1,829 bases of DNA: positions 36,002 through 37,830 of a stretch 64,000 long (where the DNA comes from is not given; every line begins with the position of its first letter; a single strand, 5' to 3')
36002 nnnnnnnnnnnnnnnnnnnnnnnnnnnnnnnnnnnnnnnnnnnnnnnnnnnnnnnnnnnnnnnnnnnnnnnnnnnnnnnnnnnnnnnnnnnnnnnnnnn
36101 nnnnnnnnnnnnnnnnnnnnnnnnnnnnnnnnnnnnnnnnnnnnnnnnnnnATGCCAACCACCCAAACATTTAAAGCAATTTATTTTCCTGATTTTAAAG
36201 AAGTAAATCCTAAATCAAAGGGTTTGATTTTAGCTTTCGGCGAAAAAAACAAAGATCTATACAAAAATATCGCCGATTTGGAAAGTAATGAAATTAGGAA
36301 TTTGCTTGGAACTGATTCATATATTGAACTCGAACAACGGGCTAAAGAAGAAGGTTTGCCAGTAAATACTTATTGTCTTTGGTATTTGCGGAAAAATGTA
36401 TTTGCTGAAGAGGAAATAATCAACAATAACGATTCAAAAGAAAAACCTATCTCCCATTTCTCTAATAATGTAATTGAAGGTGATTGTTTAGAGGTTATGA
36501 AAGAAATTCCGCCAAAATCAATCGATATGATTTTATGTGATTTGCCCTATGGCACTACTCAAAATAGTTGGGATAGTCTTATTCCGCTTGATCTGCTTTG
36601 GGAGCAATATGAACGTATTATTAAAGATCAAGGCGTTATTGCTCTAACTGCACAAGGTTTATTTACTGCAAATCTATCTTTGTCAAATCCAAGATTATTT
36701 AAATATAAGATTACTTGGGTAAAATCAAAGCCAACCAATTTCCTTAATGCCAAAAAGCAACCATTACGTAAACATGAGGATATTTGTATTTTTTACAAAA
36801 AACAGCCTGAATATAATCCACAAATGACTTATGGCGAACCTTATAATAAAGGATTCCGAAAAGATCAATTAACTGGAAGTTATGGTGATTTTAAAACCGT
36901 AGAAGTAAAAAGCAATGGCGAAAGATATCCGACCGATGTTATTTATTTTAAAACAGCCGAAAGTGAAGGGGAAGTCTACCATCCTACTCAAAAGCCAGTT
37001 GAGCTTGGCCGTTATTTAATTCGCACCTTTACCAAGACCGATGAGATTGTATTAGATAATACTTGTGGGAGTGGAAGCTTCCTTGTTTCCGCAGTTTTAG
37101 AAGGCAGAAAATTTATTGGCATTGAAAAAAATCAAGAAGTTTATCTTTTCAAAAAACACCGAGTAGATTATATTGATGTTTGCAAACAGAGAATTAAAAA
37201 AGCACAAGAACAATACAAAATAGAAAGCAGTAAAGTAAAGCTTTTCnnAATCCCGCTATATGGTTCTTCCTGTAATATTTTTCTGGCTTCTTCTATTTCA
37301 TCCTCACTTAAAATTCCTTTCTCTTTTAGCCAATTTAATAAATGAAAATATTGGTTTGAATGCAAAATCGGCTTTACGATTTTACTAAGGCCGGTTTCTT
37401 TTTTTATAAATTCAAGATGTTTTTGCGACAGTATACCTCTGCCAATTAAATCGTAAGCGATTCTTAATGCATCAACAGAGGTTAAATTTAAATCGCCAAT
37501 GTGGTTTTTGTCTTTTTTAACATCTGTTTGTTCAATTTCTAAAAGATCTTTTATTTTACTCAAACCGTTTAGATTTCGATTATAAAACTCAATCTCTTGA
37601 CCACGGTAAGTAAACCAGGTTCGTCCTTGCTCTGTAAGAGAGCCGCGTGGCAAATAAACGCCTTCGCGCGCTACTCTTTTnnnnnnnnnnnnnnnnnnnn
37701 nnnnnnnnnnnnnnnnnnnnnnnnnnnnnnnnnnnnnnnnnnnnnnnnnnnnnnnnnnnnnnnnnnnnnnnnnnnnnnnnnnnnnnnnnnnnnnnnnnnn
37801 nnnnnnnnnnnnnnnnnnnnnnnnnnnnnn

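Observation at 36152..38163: Convergent methyltransferase + PD-(D/E)xK nuclease pair with overlapping stop codons: candidate Type II restriction-modification system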

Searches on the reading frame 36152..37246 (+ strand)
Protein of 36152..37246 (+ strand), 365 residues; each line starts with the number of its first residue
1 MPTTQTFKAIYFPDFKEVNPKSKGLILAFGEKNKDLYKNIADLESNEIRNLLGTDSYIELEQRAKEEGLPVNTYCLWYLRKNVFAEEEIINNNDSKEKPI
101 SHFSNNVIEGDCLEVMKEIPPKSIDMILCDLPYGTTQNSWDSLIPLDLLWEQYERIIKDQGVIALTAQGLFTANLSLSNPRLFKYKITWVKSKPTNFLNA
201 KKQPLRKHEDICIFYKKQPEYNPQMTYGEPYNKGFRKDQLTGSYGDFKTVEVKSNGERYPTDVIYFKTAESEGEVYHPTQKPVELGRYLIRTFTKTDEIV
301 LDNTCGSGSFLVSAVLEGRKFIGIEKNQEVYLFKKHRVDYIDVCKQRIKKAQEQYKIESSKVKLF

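Call 4: search_protein_families(library=pfam, proteins=[window:36152-37246:+], max_evalue=0.1)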
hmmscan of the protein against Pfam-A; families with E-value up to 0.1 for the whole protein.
window:36152-37246:+ (365 aa): 4 families
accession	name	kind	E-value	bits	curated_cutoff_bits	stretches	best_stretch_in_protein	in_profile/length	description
PF01555.25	N6_N4_Mtase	-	1.3e-23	84.5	26.7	1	124-330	1-215/221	DNA methylase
PF01170.24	UPF0020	-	4.9e-06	26.8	22.3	1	294-351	26-72/197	RMKL-like, methyltransferase domain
PF11599.14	AviRa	-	0.00043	20.2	25.7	1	92-168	139-211/232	RRNA methyltransferase AviRa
PF02384.22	N6_Mtase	-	0.001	18.9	20.4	1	267-315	20-65/311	N-6 DNA Methylase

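Call 5: search_protein_families(library=padloc, proteins=[window:36152-37246:+], max_evalue=0.1)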
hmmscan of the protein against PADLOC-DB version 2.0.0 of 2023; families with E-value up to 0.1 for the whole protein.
window:36152-37246:+ (365 aa): 60 families (the best 25 are shown)
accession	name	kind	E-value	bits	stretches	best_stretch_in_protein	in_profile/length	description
PDLC03251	MTase_II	-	2.1e-63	212.2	2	105-225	5-125/282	Type II methyltransferase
PDLC03371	MTase_II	-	1.8e-32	110.9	1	102-341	8-255/260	Type II methyltransferase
PDLC03299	MTase_II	-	5.1e-22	76.7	1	98-346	8-265/296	Type II methyltransferase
PDLC03228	MTase_II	-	2.3e-20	71.4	2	262-341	132-208/227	Type II methyltransferase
PDLC03216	MTase_II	-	7.4e-20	69.3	2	270-357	187-274/364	Type II methyltransferase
PDLC03241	MTase_II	-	9.9e-20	68.9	2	245-339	342-434/447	Type II methyltransferase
PDLC03350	MTase_II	-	6.1e-19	66.5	2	249-342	207-299/312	Type II methyltransferase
PDLC03738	oMTase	-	1.2e-17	61.7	2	270-347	197-274/376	orphan methyltransferase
PDLC03339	MTase_II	-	1.3e-17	61.7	2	271-361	204-295/399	Type II methyltransferase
PDLC03265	MTase_II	-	1.4e-16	58.9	2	260-338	251-328/333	Type II methyltransferase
PDLC03353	MTase_II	-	7.5e-16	56.4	1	104-339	9-251/260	Type II methyltransferase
PDLC03387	MTase_II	-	1.9e-15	54.8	2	199-339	157-276/289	Type II methyltransferase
PDLC03320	MTase_II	-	1.6e-13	48.5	2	271-343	207-279/289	Type II methyltransferase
PDLC03300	MTase_II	-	1.7e-12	45.1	1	253-344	189-282/302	Type II methyltransferase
PDLC03327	MTase_II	-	2e-12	45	1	110-327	45-273/319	Type II methyltransferase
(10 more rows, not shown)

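Call 6: search_protein_families(library=ncbifam, proteins=[window:36152-37246:+], max_evalue=0.1)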
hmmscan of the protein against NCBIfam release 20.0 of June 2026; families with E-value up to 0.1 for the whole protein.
window:36152-37246:+ (365 aa): 9 families
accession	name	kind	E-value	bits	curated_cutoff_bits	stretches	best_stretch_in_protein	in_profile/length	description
NF010253.0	PRK13699.1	subfamily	7.3e-19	68.3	244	2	262-347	132-214/226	DNA methyltransferase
NF050803.1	DnaMtaseCcrMCaul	equivalog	2.3e-17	63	830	2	270-354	179-263/350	adenine-specific DNA-methyltransferase CcrM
NF008572.0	PRK11524.1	equivalog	2.6e-16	59.6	292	1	102-360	12-279/294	adenine-specific DNA-methyltransferase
TIGR01177.1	TIGR01177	hypoth_equivalog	2.8e-05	23.6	316.55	1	294-325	180-211/330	TIGR01177 family methyltransferase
NF040721.1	Trm14_Arch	equivalog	0.00032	19.9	280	0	295-347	190-242/370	tRNA (guanine(6)-N2)-methyltransferase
NF047738.1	antiphage_MADS2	equivalog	0.0099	14.2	720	1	295-323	330-358/654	methylation-associated defense system DNA methyltransferase MAD2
NF008748.0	PRK11783.1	equivalog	0.036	12.3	466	0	294-361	190-256/704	bifunctional 23S rRNA (guanine(2069)-N(7))-methyltransferase RlmK/23S rRNA (guanine(2445)-N(2))-methyltransferase RlmL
NF041081.1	prot_lys_mtase_Arch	equivalog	0.059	13.4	200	0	294-332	7-47/142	protein-lysine N-methyltransferase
NF043040.1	corrin_prot_MT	hypoth_equivalog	0.063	12.7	180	0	288-337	33-82/216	corrinoid protein-associated methyltransferase CpaM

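Call 7: search_protein_families(library=phrogs, proteins=[window:36152-37246:+], max_evalue=0.1)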
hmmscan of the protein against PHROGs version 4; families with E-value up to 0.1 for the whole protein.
window:36152-37246:+ (365 aa): 13 families
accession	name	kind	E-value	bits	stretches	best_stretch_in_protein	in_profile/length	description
phrog_67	-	other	2.7e-60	206.3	1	93-357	111-352/743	DNA methyltransferase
phrog_12862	-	unknown function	6.9e-44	150.3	1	106-224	4-122/149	-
phrog_18293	-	other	3.9e-26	92.4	1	249-346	20-115/119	methyltransferase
phrog_498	-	other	1.1e-15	58.2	1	183-329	297-411/633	DNA methyltransferase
phrog_3008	-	other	1.6e-15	58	1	268-344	141-217/244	DNA methyltransferase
phrog_6025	-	other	4.6e-14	53.5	1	101-185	8-102/192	DNA methyltransferase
phrog_23148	-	unknown function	1.5e-09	39.1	1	270-329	78-137/165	-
phrog_23085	-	unknown function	2.2e-09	38.1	1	229-329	5-96/138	-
phrog_18146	-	other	2.5e-08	34.3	1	282-339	54-112/452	DNA methyltransferase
phrog_6952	-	other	4.9e-07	30.8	1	261-332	99-169/181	DNA methyltransferase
phrog_8769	-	other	9e-07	29.7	1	287-333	2-48/71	methyltransferase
phrog_23224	-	other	0.0002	21.8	1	276-340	230-294/305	DNA methyltransferase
phrog_2713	-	unknown function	0.0033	17.5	1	268-317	187-233/520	-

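Call 10: search_solved_structures(query=window:36152-37246:+, max_evalue=0.001)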
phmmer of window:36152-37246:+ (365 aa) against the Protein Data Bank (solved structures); distinct sequences matched with E-value up to 0.001: 11.
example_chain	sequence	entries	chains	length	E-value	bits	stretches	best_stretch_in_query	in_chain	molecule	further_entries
6pbd_A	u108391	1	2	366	5.8e-13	51.9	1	105-338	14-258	Modification methylase CcrMI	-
1nw8_A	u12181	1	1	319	5.3e-11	45.4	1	111-324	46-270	MODIFICATION METHYLASE RSRI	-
1eg2_A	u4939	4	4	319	7.2e-11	45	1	111-324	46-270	MODIFICATION METHYLASE RSRI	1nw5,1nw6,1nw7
1g60_A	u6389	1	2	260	1.3e-07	34.3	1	105-330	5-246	Adenine-specific Methyltransferase MboIIA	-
9c3u_A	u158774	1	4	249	6.6e-07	31.9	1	114-338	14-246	Methyltransferase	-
8urk_A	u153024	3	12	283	7.4e-07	31.8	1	114-339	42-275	Methyltransferase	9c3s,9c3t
2zie_A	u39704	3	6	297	1.3e-06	31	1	272-327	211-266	Putative modification methylase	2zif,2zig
1boo_A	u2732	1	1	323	7.5e-06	28.5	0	189-332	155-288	PROTEIN (N-4 CYTOSINE-SPECIFIC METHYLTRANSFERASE PVU II)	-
8s9n_A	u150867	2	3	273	9.6e-06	28.1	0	275-328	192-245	DNA cytosine-N4 methyltransferase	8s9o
5hek_A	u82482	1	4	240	1.1e-05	27.9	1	253-339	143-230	Adenine specific DNA methyltransferase (DpnA)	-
5hfj_A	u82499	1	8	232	1.3e-05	27.7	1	253-338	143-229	Adenine specific DNA methyltransferase (DpnA)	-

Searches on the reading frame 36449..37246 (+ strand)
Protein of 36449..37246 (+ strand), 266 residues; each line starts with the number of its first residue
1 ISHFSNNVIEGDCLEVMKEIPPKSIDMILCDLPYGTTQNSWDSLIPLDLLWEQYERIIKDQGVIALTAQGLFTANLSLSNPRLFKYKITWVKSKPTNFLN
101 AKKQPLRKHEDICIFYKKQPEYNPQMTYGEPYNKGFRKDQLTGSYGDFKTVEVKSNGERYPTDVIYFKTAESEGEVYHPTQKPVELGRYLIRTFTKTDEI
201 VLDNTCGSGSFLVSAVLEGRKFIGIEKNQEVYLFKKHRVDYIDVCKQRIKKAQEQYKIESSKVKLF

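Call 96: search_dna_similar(query=window:36449-37246:+, collection=plasmids, mode=protein, max_evalue=1e-10, max_rows=15)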
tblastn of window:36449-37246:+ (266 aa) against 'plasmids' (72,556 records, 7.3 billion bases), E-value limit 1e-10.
Records with a match: 136; places in all: 138; records where one place covers at least 80% of the query: 113.
Best place of each record, by identity: 60-80% 9; <60% 127.
By first word of the organism name: Enterococcus 22; Clostridium 19; Bacillus 17; Escherichia 16; Clostridioides 10; Leptospira 8; Arsenophonus 7; Lactobacillus 4; Salmonella 3; Pediococcus 2; and 23 more.
By predicted mobility (MOB-suite, as given by PLSDB): non-mobilizable 87; conjugative 40; mobilizable 9.
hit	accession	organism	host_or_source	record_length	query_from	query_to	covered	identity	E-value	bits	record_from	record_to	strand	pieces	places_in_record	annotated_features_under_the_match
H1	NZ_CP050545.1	Levilactobacillus brevis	Single cell,Makgeolli (Korean ...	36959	2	262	98%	64.4%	8e-113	363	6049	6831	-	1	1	site-specific DNA-methyltransferase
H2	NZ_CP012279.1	Pediococcus damnosus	brewery environment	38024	2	262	98%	64.4%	8e-113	363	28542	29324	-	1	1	site-specific DNA-methyltransferase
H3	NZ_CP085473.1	Pediococcus pentosaceus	kimchi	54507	2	262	98%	64.0%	7e-113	363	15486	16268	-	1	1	site-specific DNA-methyltransferase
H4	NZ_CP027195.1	Lactobacillus sp. CBA3606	-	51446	2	252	94%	66.5%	3e-114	367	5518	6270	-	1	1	site-specific DNA-methyltransferase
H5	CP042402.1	Weissella hellenica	cell culture,kimchi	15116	6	249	92%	68.0%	1e-110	357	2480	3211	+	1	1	site-specific DNA-methyltransferase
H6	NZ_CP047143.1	Lactobacillus crispatus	Gallus gallus,Isolated and purified ...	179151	6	252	93%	66.8%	4e-113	364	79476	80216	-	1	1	site-specific DNA-methyltransferase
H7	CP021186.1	Rhizorhabdus wittichii DC-6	activated sludge of a wastewater ...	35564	6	254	94%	64.5%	4e-109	352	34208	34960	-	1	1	site-specific DNA-methyltransferase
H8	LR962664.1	Enterococcus faecalis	-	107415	6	264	97%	50.0%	9e-67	231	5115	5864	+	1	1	record has no annotation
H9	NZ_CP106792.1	Bacillus subtilis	chicken,pure culture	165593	6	249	92%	50.2%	2e-65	227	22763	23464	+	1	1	site-specific DNA-methyltransferase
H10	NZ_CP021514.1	Acetobacter pasteurianus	cell culture,food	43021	10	249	90%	49.4%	2e-69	239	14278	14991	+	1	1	site-specific DNA-methyltransferase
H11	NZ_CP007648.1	Ligilactobacillus salivarius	swine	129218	10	240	87%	49.4%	3e-62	218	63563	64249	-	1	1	site-specific DNA-methyltransferase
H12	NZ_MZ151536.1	Listeria seeligeri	-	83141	12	240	86%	49.8%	1e-60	213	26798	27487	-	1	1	site-specific DNA-methyltransferase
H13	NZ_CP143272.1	Clostridium perfringens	Macaca mulatta,Feces,feces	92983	8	240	88%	46.8%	3e-64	224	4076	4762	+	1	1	site-specific DNA-methyltransferase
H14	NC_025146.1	Clostridium botulinum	-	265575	6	257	95%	43.0%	4e-53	192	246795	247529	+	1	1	site-specific DNA-methyltransferase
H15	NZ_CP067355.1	Clostridioides sp. ES-S-0173-01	soil,soil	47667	10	240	87%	46.6%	8e-54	194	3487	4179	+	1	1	site-specific DNA-methyltransferase | hypothetical protein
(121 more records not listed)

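Call 97: search_dna_similar(query=window:36449-37246:+, collection=phages, mode=protein, max_evalue=1e-10, max_rows=10)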
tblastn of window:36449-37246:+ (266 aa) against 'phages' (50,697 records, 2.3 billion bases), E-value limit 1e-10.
Records with a match: 438; places in all: 471; records where one place covers at least 80% of the query: 409.
Best place of each record, by identity: <60% 438.
By first word of the organism name: Vibrio 54; Lactococcus 41; Brucella 41; Synechococcus 31; Flavobacterium 31; Salmonella 20; Klebsiella 20; Escherichia 16; Staphylococcus 14; Pseudomonas 14; and 41 more.
By host as written in the record: - 67; Lactococcus lactis 28; Flavobacterium sp. LMO6 19; Brucella abortus S19 14; Flavobacterium sp. LMO9 12; Klebsiella pneumoniae 10; Synechococcus 10; Escherichia coli 7; and 154 more.
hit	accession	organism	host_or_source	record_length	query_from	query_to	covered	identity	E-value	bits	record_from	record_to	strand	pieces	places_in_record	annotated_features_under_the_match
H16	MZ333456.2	Enterococcus phage VEsP-1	Enterococcus sp.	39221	6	255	94%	52.2%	9e-69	235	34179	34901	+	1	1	hypothetical protein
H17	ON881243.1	Bacillus phage PK-3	Bacillus sp.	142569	6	264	97%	49.6%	6e-66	227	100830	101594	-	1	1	site-specific DNA-methyltransferase | hypothetical protein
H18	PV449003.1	Bacillus phage vB_BceH_LBC2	Bacillus cereus NCCP 14796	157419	6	262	97%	50.0%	4e-72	245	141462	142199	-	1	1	DNA methyltransferase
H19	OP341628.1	Geobacillus phage vB_GthS_PK5.1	Geobacillus thermodenitrificans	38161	6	255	94%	50.8%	5e-69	236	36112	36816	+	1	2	DNA methyltransferase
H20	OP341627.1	Geobacillus phage vB_GthS_PK3.6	Geobacillus thermodenitrificans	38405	6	252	93%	50.6%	7e-61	258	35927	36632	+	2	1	DNA-methyltransferase (x2)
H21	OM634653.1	Bacillus phage vB_BsuS_PJN02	Bacillus subtilis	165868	6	249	92%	50.2%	6e-66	227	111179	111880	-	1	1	site-specific DNA-methyltransferase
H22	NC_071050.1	Bacillus phage vB_BsuS_PJN02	Bacillus subtilis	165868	6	249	92%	50.2%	6e-66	227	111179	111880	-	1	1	site-specific DNA-methyltransferase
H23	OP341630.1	Geobacillus phage vB_GthS_PT9.1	Geobacillus thermodenitrificans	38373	6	257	95%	48.4%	6e-63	218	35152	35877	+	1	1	DNA-methyltransferase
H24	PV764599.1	Xanthomonas phage PhiXhv-7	Xanthomonas hortorum pv. vitians ...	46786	10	260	94%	48.4%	8e-62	215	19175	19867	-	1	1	DNA methyltransferase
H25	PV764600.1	Xanthomonas phage PhiXhv-18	Xanthomonas hortorum pv. vitians ...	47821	10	260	94%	48.4%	1e-61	215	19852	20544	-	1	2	methyltransferase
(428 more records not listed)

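Call 98: get_annotated_region(hit=H1, flank=5000)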
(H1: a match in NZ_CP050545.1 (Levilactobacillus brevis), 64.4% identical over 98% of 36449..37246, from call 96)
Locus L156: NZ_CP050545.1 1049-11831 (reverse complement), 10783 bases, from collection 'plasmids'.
description: Levilactobacillus brevis strain NSMJ23 plasmid pLBN-4, complete sequence
organism: Levilactobacillus brevis (NCBI taxid 1580)
taxonomy: Bacteria; Bacillota; Bacilli; Lactobacillales; Lactobacillaceae; Levilactobacillus; Levilactobacillus brevis
host: -; source: Single cell,Makgeolli (Korean traditional alcoholic beverage); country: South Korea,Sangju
typing (MOB-suite, as given by PLSDB): conjugative; replicon rep_cluster_778; relaxase MOBQ; mating-pair formation MPF_T
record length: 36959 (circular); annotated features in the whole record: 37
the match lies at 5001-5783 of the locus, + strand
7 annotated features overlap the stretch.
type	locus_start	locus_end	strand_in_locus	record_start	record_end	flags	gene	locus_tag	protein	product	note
CDS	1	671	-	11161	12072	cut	-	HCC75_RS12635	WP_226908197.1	hypothetical protein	-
CDS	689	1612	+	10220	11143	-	-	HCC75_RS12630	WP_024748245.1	IS30 family transposase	-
CDS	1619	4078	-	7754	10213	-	-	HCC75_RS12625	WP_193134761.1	helicase-related protein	-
CDS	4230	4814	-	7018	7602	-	-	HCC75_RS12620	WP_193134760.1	recombinase family protein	GO:0006310 - DNA recombination [Evidence IEA]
CDS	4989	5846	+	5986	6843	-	-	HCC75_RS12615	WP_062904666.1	site-specific DNA-methyltransferase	GO:0009307 - DNA restriction-modification system [Evidence IEA]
CDS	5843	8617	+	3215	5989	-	-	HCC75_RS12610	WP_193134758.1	N-6 DNA methylase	GO:0006306 - DNA methylation [Evidence IEA]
CDS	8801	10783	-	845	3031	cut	-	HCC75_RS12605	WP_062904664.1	AAA family ATPase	-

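Call 99: get_annotated_region(hit=H6, flank=5000)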
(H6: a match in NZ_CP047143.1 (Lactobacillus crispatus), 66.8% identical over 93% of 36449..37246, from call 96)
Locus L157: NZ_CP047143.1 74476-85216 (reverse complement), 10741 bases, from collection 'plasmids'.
description: Lactobacillus crispatus strain C25 plasmid unnamed, complete sequence
organism: Lactobacillus crispatus (NCBI taxid 47770)
taxonomy: Bacteria; Bacillota; Bacilli; Lactobacillales; Lactobacillaceae; Lactobacillus; Lactobacillus crispatus
host: -; source: Gallus gallus,Isolated and purified from a mixed microbial population.; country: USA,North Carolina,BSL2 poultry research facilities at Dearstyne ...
typing (MOB-suite, as given by PLSDB): non-mobilizable
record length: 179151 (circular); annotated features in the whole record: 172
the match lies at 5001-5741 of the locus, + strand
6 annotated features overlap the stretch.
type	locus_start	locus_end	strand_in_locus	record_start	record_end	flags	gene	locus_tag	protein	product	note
CDS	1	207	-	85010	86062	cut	xerS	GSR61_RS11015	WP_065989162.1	tyrosine recombinase XerS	GO:0015074 - DNA integration [Evidence IEA]; GO:0006310 - DNA recombination [Evidence IEA]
CDS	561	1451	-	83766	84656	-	-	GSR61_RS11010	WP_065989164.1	LysM peptidoglycan-binding domain-containing protein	-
CDS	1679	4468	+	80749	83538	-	-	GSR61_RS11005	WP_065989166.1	DEAD/DEAH box helicase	-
CDS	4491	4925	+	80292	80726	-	-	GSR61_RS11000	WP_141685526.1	hypothetical protein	-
CDS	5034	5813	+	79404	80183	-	-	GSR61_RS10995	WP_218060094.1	site-specific DNA-methyltransferase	GO:0009307 - DNA restriction-modification system [Evidence IEA]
CDS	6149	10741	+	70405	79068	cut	-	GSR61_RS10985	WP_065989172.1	BspA family leucine-rich repeat surface protein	-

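Call 100: get_annotated_region(hit=H19, flank=3000)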
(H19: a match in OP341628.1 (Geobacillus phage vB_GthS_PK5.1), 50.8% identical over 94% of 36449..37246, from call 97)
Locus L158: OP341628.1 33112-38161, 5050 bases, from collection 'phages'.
description: Geobacillus phage vB_GthS_PK5.1, complete genome.
organism: Geobacillus phage vB_GthS_PK5.1 (NCBI taxid 2985566)
taxonomy: Viruses; Duplodnaviria; Heunggongvirae; Uroviricota; Caudoviricetes
host: Geobacillus thermodenitrificans; source: compost heaps; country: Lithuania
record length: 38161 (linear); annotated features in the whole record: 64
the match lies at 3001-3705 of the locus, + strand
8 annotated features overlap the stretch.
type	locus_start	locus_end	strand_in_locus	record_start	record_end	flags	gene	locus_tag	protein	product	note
CDS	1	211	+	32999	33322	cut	-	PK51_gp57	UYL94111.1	hypothetical protein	DUF1599 domain-containing protein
CDS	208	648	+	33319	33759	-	-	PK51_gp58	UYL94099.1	RinA family transcriptional regulator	-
CDS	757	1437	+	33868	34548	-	-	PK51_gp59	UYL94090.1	hypothetical protein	HTH_17 domain-containing protein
CDS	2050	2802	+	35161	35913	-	-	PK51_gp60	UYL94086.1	DNA methyltransferase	-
CDS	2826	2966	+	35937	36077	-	-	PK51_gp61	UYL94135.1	hypothetical protein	-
CDS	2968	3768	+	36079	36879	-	-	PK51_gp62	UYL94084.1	DNA methyltransferase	-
CDS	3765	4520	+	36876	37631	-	-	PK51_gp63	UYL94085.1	metallophosphoesterase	-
CDS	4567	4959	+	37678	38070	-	-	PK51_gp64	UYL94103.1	HNH endonuclease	-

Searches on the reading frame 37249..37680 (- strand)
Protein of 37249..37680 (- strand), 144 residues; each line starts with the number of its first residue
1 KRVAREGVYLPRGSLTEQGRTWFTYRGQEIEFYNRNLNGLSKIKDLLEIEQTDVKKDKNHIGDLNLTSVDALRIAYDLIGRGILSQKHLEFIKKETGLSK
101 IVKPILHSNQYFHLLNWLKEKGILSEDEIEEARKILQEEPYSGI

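Call 55: search_protein_families(library=pfam, proteins=[window:37249-37680:-], max_evalue=10)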
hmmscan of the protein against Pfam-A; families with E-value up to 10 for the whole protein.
window:37249-37680:- (144 aa): 3 families
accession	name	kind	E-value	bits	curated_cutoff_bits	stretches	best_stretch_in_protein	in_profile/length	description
PF00619.27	CARD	-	0.0061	17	23.9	1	114-134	21-41/85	Caspase recruitment domain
PF11332.13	DUF3134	-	0.0075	17.1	25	1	104-138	14-48/70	Protein of unknown function (DUF3134)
PF01335.27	DED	-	0.068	13.9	35.9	1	109-137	37-65/82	Death effector domain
